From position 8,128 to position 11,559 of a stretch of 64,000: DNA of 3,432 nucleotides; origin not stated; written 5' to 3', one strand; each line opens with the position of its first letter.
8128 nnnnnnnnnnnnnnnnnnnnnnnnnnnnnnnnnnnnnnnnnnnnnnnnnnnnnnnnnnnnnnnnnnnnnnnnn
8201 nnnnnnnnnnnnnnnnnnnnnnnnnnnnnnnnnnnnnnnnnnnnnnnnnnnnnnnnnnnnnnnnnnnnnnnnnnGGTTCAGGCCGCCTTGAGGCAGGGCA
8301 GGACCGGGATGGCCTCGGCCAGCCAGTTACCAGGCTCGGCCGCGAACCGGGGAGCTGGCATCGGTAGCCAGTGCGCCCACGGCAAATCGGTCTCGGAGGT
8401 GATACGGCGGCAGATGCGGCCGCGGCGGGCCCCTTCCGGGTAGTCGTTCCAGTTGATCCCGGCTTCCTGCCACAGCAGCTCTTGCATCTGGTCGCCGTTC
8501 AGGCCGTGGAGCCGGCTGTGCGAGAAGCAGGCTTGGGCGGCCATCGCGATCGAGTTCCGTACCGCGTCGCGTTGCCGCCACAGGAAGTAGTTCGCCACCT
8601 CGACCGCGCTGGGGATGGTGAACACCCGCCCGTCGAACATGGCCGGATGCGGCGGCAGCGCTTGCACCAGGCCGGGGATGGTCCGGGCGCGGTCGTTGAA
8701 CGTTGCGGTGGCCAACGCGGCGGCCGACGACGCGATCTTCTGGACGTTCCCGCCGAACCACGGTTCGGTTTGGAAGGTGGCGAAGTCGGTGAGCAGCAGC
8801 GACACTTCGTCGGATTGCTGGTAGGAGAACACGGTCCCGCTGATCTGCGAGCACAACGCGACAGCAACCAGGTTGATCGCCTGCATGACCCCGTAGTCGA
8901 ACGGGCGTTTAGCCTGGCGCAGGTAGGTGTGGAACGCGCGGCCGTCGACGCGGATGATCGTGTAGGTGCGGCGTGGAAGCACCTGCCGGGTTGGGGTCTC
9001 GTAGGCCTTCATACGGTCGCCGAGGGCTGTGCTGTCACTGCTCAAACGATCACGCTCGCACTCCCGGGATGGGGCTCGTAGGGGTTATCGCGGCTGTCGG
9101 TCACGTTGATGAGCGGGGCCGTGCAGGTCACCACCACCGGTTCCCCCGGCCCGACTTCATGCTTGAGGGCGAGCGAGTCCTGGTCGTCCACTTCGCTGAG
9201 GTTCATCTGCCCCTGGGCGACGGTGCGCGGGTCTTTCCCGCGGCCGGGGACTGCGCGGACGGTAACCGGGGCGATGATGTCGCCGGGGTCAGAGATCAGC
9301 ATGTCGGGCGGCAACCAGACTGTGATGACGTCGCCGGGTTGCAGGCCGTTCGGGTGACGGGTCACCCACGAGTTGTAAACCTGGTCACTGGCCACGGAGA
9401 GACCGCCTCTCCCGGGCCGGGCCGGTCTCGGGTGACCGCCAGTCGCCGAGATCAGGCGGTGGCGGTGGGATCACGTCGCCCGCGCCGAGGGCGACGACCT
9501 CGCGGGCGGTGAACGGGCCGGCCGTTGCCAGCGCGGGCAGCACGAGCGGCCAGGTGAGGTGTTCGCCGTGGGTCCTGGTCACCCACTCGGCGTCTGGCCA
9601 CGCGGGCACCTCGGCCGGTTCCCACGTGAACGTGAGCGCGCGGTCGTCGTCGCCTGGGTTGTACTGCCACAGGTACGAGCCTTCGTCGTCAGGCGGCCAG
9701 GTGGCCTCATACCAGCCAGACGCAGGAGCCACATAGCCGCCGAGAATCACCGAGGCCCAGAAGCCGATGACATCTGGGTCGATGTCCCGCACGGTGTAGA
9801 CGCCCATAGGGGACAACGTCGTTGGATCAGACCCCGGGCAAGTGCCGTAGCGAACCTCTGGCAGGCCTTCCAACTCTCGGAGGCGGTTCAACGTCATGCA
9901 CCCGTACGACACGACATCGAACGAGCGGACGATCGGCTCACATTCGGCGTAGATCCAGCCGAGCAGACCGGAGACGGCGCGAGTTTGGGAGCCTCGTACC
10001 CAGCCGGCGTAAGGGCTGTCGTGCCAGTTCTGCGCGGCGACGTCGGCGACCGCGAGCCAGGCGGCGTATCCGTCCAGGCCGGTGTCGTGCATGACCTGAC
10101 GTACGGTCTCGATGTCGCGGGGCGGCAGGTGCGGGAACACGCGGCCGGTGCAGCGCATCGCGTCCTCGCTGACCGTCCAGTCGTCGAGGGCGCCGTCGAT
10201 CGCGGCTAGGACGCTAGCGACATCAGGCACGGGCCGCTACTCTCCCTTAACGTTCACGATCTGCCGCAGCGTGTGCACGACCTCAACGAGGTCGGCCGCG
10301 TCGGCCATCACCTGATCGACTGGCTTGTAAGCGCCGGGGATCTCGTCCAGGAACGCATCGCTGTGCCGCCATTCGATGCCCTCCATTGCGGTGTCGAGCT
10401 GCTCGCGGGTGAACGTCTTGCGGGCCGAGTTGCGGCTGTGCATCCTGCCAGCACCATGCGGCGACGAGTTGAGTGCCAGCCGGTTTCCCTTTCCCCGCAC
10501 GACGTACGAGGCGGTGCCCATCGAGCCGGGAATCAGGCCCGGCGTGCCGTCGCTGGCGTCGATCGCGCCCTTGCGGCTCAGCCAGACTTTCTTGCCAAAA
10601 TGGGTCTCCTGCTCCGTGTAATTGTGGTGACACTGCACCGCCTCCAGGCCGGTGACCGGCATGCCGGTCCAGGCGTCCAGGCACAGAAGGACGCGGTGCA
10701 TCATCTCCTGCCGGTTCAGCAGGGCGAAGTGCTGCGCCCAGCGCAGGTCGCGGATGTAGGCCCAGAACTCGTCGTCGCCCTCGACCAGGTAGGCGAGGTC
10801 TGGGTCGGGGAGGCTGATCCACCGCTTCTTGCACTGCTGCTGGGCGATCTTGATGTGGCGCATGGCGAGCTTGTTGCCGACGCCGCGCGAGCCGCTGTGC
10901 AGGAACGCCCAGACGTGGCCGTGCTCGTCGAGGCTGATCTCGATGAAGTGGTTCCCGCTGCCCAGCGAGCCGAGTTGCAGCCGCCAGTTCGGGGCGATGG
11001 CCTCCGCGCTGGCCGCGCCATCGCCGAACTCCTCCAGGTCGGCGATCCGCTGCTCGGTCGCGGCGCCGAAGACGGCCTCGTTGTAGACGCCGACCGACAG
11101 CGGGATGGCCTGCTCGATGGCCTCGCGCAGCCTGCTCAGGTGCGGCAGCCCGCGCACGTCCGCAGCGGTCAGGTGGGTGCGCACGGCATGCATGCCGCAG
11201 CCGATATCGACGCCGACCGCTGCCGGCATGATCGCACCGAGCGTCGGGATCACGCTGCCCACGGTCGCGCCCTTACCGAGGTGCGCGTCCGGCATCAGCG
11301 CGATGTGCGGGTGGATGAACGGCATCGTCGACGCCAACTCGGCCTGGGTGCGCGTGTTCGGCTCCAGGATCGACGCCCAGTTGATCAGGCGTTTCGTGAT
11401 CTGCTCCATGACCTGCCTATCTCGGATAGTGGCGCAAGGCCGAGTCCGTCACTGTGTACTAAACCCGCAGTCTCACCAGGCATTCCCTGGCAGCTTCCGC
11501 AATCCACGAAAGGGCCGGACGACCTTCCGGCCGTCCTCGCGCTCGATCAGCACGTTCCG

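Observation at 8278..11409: Prophage-encoded RNA end-repair pair: a Thg1-like 3'-5' polymerase three genes from RtcB ligase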

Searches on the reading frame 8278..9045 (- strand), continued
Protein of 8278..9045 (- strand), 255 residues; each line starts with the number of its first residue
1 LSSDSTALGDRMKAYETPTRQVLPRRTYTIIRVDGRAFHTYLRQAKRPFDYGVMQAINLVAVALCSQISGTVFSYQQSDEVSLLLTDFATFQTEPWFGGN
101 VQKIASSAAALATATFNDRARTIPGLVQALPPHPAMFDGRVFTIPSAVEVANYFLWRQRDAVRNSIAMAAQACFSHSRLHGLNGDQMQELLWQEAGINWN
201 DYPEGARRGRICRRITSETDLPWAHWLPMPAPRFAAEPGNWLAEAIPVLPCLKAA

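Call 90: search_protein_families(library=pfam, proteins=[L007:3752-4402:+, L106:10804-11436:+, L106:11490-11888:+, L009:10840-11232:+, L224:2381-3019:+, L126:10863-11201:+], max_evalue=0.001)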
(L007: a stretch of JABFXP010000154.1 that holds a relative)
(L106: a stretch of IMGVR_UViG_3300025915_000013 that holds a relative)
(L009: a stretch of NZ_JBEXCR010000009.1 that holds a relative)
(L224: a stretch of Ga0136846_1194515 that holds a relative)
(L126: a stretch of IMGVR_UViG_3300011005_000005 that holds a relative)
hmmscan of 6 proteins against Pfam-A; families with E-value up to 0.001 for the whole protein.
L007:3752-4402:+ (217 aa): 2 families
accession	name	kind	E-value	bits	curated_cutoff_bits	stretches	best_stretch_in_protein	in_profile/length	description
PF10127.15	RlaP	-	5.1e-20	72.6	23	1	2-161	17-169/249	RNA repair pathway DNA polymerase beta family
PF01909.29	NTP_transf_2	-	0.00091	20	21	0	9-53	18-47/93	Nucleotidyltransferase domain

L106:10804-11436:+ (211 aa): 2 families
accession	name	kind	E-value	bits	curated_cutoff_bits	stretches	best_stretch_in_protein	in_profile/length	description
PF10127.15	RlaP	-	3.3e-19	70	23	1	1-154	21-168/249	RNA repair pathway DNA polymerase beta family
PF01909.29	NTP_transf_2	-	0.00019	22.2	21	1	4-37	18-47/93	Nucleotidyltransferase domain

L106:11490-11888:+ (133 aa): 2 families
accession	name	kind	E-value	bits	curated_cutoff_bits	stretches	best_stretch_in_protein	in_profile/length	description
PF25109.1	HAD_PNKP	-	8.7e-22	78.2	27.6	1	1-132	1-132/143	Polynucleotide kinase PNKP phosphatase domain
PF24694.1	LNS2_PITM1-3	-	0.00023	21.6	27.7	1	41-119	23-102/124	PITM 1-3, LNS2 domain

L009:10840-11232:+ (131 aa): 3 families
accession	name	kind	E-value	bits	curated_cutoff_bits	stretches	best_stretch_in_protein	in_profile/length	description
PF25109.1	HAD_PNKP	-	4.3e-43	147.3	27.6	1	1-131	5-143/143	Polynucleotide kinase PNKP phosphatase domain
PF03767.20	Acid_phosphat_B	-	2.9e-06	27.4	27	1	18-88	112-182/230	HAD superfamily, subfamily IIIB (Acid phosphatase)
PF24694.1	LNS2_PITM1-3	-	0.00015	22.2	27.7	1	2-67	3-62/124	PITM 1-3, LNS2 domain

L224:2381-3019:+ (213 aa): 1 family
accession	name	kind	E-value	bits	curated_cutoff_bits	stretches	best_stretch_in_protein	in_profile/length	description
PF10127.15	RlaP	-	7.6e-19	68.8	23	1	1-156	20-168/249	RNA repair pathway DNA polymerase beta family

L126:10863-11201:+ (113 aa): 2 families
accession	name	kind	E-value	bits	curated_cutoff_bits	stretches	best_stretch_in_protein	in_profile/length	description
PF10127.15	RlaP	-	4.2e-12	46.7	23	1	1-112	24-139/249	RNA repair pathway DNA polymerase beta family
PF01909.29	NTP_transf_2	-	0.00096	19.9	21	0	2-19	19-36/93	Nucleotidyltransferase domain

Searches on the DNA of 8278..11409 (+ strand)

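Call 5: search_dna_similar(query=window:8278-11409:+, collection=phages, mode=distant, max_rows=30)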
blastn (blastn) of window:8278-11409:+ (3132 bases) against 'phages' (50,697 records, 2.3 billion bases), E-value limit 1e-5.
Records with a match: 372; places in all: 372; records where one place covers at least 80% of the query: 0.
Best place of each record, by identity: 80-90% 4; 60-80% 368.
By first word of the organism name: Mycobacterium 221; Brevibacterium 32; Caulobacter 30; Gordonia 25; Corynebacterium 11; Microbacterium 11; Rhodococcus 8; Brevundimonas 8; Burkholderia 5; Ralstonia 5; and 9 more.
By host as written in the record: Mycobacterium smegmatis mc2 155 163; Brevibacterium aurantiacum SMQ-1335 32; Mycobacterium smegmatis mc#155 29; Gordonia terrae 3612 24; Caulobacter vibrioides CB15 11; Corynebacterium xerosis 10; Mycobacterium smegmatis mc2155 8; Rhodococcus equi NRRL B-16538 7; and 44 more.
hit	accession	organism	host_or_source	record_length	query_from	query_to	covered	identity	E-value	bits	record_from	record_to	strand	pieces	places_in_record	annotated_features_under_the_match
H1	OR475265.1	Gordonia phage Culver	Gordonia terrae CAG3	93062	1967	3110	37%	67.3%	2e-80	308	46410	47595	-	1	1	74: RtcB-like RNA ligase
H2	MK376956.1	Gordonia phage WilliamBoone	Gordonia terrae 3612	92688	1967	3107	36%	67.2%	3e-77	297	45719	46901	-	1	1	72: RtcB-like RNA ligase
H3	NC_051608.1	Mycobacterium phage Ekdilam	Mycobacterium smegmatis mc2 155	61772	1967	3078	36%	68.8%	2e-105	391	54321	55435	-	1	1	79: tRNA splicing ligase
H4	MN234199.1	Mycobacterium phage Ekdilam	Mycobacterium smegmatis mc2 155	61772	1967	3078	36%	68.8%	2e-105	391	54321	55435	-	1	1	79: RtcB-like RNA ligase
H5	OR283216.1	Rhodococcus phage MacGully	Rhodococcus equi NRRL B-16538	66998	1967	3079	36%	68.6%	3e-108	400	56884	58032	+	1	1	84: RNA ligase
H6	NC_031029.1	Gordonia phage Cucurbita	Gordonia terrae 3612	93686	1967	3110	37%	66.6%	6e-73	282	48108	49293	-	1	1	74: tRNA splicing ligase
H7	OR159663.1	Gordonia Phage PhinkBoden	Gordonia terrae 3612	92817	1967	3110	37%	66.6%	6e-73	282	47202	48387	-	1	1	72: RtcB-like RNA ligase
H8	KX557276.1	Gordonia phage Cucurbita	Gordonia terrae 3612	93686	1967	3110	37%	66.6%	6e-73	282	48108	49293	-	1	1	74: RtcB-like RNA ligase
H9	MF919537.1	Gordonia phage Toniann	Gordonia terrae 3612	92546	1967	3110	37%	66.6%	6e-73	282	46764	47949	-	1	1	RtcB-like RNA ligase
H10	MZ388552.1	Gordonia phage Norvs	Gordonia terrae 3612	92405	1967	3110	37%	66.6%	6e-73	282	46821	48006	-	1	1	73: RtcB-like RNA ligase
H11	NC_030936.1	Gordonia phage Bachita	Gordonia terrae 3612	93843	1967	3110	37%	66.6%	7e-72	279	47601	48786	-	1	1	74: tRNA splicing ligase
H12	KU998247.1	Gordonia phage Bachita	Gordonia terrae 3612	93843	1967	3110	37%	66.6%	7e-72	279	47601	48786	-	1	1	74: RtcB-like RNA ligase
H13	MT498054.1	Gordonia Phage Engineer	Gordonia terrae 3612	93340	1967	3110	37%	66.5%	3e-71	278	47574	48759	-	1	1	74: RtcB-like RNA ligase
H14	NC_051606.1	Mycobacterium phage Amohnition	Mycobacterium smegmatis mc2 155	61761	1967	3078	36%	67.8%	5e-87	330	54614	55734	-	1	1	83: tRNA splicing ligase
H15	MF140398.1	Mycobacterium phage Amohnition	Mycobacterium smegmatis mc2 155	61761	1967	3078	36%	67.8%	5e-87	330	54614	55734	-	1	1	83: RtcB-like RNA ligase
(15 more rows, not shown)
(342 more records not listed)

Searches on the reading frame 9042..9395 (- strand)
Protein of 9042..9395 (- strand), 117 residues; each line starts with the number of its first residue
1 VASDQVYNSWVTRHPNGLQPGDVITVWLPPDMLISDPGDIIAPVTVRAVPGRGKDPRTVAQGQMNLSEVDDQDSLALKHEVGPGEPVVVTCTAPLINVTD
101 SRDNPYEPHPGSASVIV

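Call 3: search_protein_families(library=pfam, proteins=[window:9042-9395:-], max_evalue=0.01)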
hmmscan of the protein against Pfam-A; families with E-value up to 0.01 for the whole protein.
window:9042-9395:- (117 aa): 0 families

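Call 4: search_protein_families(library=phrogs, proteins=[window:9042-9395:-], max_evalue=0.001)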
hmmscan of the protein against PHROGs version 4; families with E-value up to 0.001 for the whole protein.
window:9042-9395:- (117 aa): 0 families

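Call 38: search_protein_representatives(protein=window:9042-9395:-)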
Query: 117 residues. Proteins with E-value up to 0.001 (for the whole library): 2; up to 1e-10: 1; up to 1e-30: 0. The best 2 are listed.
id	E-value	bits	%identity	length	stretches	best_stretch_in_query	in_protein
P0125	1.1e-22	96.7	56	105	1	2-109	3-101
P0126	3.6e-06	43.5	47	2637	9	35-66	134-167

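Call 58: predict_structure(alignment_id=A3)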
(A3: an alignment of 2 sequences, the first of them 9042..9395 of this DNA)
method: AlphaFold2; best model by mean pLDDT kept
length: 117 residues; sequences in the alignment: 2
mean_pLDDT: 76.9   pTM: 0.72
mean pLDDT of the five models: 76.9, 54.6, 51.8, 50.8, 47.1
residues with pLDDT >= 90: 19; 70-90: 66; 50-70: 22; < 50: 10
segments of 3 or more residues with pLDDT < 50: 1-3, 114-117
pLDDT, mean of each block of 10 residues (from residue 1): 65 89 84 55 85 83 70 79 89 85 85 42
secondary structure, 60 per line:
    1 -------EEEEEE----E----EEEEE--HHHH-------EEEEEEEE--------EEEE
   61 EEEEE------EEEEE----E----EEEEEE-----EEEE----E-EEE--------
elements in order: E8-13 E23-27 H30-33 E41-48 E57-65 E72-76 E86-91 E97-100 E107-109

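Call 73: search_protein_families(library=padloc, proteins=[window:9042-9395:-], max_evalue=0.001)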
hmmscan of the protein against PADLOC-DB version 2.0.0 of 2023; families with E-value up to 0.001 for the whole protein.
window:9042-9395:- (117 aa): 0 families

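Call 74: search_protein_families(library=ncbifam, proteins=[window:9042-9395:-], max_evalue=0.001)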
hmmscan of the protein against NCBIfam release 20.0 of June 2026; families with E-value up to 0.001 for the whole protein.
window:9042-9395:- (117 aa): 0 families

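Call 75: find_encoding_contigs(protein=P0125, flank=10000, max_places=3)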
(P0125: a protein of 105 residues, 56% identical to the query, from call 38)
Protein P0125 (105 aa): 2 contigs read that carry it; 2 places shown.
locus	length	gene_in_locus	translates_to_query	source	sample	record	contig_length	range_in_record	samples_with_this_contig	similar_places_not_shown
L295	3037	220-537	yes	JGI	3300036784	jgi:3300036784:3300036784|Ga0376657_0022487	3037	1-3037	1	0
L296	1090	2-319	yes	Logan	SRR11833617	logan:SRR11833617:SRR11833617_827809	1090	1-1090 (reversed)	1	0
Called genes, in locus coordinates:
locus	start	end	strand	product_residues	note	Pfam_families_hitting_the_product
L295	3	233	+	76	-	?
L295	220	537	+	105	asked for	-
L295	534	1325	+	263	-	PF10127:RlaP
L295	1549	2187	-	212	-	PF02945:Endonuclease_7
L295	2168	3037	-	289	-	?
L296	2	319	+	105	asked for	?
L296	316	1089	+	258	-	?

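Call 77: search_protein_families(library=pfam, proteins=[L295:534-1325:+, L295:3-233:+, L295:2168-3037:-], max_evalue=0.01)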
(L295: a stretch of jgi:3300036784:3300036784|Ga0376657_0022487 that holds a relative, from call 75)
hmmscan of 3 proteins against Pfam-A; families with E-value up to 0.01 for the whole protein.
L295:534-1325:+ (263 aa): 1 family
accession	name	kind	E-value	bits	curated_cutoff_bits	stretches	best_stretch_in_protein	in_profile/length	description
PF10127.15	RlaP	-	2e-29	103.5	23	1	13-253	15-246/249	RNA repair pathway DNA polymerase beta family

L295:3-233:+ (76 aa): 0 families

L295:2168-3037:- (289 aa): 2 families
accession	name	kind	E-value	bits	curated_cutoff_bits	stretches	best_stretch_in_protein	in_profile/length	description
PF00589.27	Phage_integrase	-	6e-23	81.9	27.1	1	101-265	5-170/172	Phage integrase family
PF02899.23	Phage_int_SAM_1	-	4.5e-08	33.7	22.3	1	3-65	17-79/83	Phage integrase, N-terminal SAM-like domain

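Call 80: find_homologous_proteins(query=A3, max_evalue=0.01)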
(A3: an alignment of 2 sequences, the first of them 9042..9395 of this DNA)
Query A3 (2 sequences) (117 aa, profile of the alignment): 2 proteins with E <= 0.01 among 372 candidates.
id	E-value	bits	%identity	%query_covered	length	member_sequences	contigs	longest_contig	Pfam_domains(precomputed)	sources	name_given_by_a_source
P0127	4.2e-65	235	99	100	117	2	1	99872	-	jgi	jgi:hypothetical protein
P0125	4.4e-54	200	50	91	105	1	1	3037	-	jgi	jgi:hypothetical protein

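Call 81: find_encoding_contigs(protein=P0127, flank=10000, max_places=2)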
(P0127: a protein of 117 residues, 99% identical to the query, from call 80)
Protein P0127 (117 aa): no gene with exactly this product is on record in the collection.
